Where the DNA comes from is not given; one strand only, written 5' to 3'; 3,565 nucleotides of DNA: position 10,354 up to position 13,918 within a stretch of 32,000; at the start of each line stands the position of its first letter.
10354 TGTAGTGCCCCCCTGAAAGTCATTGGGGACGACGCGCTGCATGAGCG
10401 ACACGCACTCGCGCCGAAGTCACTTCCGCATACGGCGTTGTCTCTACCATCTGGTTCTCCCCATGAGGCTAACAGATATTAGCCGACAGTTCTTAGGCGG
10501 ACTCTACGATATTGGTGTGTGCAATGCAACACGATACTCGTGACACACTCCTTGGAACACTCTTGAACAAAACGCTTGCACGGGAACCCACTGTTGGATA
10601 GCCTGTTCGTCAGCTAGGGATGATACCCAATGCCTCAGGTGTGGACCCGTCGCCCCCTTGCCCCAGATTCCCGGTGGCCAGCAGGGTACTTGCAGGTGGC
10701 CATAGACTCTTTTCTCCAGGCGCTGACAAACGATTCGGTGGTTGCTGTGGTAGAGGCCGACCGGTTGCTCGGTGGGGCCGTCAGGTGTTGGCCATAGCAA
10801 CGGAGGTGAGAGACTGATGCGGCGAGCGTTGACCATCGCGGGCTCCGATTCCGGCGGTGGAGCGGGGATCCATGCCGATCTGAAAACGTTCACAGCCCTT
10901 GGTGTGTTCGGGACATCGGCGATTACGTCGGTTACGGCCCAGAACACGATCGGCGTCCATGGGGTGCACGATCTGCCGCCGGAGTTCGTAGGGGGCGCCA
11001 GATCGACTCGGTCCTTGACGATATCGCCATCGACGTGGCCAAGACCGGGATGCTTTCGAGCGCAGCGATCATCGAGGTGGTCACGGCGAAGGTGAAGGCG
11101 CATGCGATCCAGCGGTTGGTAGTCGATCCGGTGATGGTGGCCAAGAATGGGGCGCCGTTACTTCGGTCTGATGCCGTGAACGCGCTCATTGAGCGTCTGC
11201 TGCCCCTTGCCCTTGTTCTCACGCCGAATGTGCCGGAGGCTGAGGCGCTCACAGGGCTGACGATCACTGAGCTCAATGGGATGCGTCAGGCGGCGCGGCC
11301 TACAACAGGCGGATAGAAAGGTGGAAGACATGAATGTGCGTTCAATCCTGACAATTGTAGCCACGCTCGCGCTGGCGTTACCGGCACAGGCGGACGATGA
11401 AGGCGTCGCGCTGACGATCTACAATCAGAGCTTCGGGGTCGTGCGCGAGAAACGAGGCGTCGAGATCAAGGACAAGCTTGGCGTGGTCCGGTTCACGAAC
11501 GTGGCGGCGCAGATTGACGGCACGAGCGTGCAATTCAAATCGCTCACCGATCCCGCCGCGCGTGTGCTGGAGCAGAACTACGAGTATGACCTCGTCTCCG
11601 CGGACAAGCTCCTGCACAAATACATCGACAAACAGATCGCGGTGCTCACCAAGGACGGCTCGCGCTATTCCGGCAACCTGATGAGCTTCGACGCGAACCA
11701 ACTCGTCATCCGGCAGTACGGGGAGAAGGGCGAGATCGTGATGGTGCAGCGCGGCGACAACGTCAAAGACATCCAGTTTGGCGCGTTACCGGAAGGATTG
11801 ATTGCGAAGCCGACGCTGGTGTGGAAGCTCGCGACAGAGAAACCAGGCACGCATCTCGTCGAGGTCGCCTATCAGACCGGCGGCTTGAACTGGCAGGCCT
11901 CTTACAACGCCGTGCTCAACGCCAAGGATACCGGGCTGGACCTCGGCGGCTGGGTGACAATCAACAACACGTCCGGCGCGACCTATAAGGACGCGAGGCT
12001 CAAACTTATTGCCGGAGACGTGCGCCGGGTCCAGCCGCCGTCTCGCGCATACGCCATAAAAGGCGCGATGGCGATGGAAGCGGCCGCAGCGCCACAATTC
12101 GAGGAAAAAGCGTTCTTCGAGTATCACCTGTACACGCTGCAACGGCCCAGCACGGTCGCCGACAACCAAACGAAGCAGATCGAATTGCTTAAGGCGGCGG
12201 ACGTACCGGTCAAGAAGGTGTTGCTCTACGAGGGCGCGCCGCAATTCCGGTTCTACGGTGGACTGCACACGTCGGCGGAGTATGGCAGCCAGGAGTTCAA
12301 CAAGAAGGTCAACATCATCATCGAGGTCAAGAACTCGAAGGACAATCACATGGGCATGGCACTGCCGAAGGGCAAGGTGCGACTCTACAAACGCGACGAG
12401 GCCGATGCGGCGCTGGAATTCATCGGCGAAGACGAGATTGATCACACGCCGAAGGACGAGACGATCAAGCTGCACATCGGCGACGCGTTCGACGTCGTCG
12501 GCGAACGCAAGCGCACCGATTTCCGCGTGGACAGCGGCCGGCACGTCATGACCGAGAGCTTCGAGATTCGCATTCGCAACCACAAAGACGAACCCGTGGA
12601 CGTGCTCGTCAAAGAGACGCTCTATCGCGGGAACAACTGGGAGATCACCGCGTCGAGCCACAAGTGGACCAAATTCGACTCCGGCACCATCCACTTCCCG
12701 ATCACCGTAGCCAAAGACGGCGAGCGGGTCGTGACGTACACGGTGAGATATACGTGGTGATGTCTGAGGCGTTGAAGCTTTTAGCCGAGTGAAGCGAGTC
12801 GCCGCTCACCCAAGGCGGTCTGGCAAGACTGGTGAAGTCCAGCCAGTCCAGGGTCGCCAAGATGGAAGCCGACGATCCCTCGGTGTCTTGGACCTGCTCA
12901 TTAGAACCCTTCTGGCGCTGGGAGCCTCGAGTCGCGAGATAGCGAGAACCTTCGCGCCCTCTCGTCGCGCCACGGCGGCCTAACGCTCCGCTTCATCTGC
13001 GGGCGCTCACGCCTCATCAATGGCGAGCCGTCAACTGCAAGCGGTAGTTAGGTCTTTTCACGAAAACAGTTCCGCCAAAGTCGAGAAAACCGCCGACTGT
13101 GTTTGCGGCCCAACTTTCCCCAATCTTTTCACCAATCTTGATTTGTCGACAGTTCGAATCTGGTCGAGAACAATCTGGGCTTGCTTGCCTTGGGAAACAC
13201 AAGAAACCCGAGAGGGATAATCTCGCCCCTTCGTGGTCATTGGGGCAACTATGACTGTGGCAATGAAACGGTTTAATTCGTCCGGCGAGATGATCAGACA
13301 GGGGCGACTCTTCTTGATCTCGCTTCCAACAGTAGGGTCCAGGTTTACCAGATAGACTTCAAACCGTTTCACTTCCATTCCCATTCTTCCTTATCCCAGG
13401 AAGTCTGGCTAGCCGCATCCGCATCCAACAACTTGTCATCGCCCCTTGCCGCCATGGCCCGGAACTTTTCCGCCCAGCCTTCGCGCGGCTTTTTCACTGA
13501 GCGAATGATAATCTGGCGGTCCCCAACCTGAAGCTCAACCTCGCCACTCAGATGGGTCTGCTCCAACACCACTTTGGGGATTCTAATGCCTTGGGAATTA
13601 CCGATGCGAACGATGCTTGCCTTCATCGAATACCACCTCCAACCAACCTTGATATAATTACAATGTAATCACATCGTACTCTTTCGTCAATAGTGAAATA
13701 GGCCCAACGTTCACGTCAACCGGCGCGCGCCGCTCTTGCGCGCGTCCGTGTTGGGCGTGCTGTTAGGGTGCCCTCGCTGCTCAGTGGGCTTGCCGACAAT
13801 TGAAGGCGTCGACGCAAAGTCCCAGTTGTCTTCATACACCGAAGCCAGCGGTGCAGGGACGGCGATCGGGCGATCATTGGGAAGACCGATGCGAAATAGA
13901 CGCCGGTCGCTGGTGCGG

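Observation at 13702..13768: attC-like recombination-site architecture at the 3' end of the nuclease-like gene (site Q)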

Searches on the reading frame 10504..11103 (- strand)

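Call 9: search_protein_families(library=pfam, proteins=[window:10504-11103:-], max_evalue=0.01)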
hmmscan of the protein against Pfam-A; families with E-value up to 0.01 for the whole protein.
window:10504-11103:- (199 aa): 0 families

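Call 24: search_protein_families(library=pfam, proteins=[window:10504-11103:-], max_evalue=1)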
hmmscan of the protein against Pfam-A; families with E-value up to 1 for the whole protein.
window:10504-11103:- (199 aa): 1 family
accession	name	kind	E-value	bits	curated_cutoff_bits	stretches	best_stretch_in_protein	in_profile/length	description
PF03457.19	HA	-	0.17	12.7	28.4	1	132-162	17-41/64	Helicase associated domain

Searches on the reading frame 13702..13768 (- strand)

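Call 58: search_protein_families(library=ncbifam, proteins=[L125:1-225:-], max_evalue=0.01)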
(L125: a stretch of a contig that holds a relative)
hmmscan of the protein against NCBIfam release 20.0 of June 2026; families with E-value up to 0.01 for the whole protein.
L125:1-225:- (75 aa): 3 families
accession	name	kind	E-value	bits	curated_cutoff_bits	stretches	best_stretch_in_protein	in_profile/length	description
TIGR02249.1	integrase_gron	subfamily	1.8e-27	96.6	265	1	2-75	1-74/315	integron integrase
NF011946.0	PRK15417.1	equivalog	3.3e-25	89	435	1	2-75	16-89/337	integron integrase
NF040815.2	recomb_XerA_Arch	equivalog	3.7e-05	23.4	220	1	9-72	6-68/263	site-specific tyrosine recombinase/integron integrase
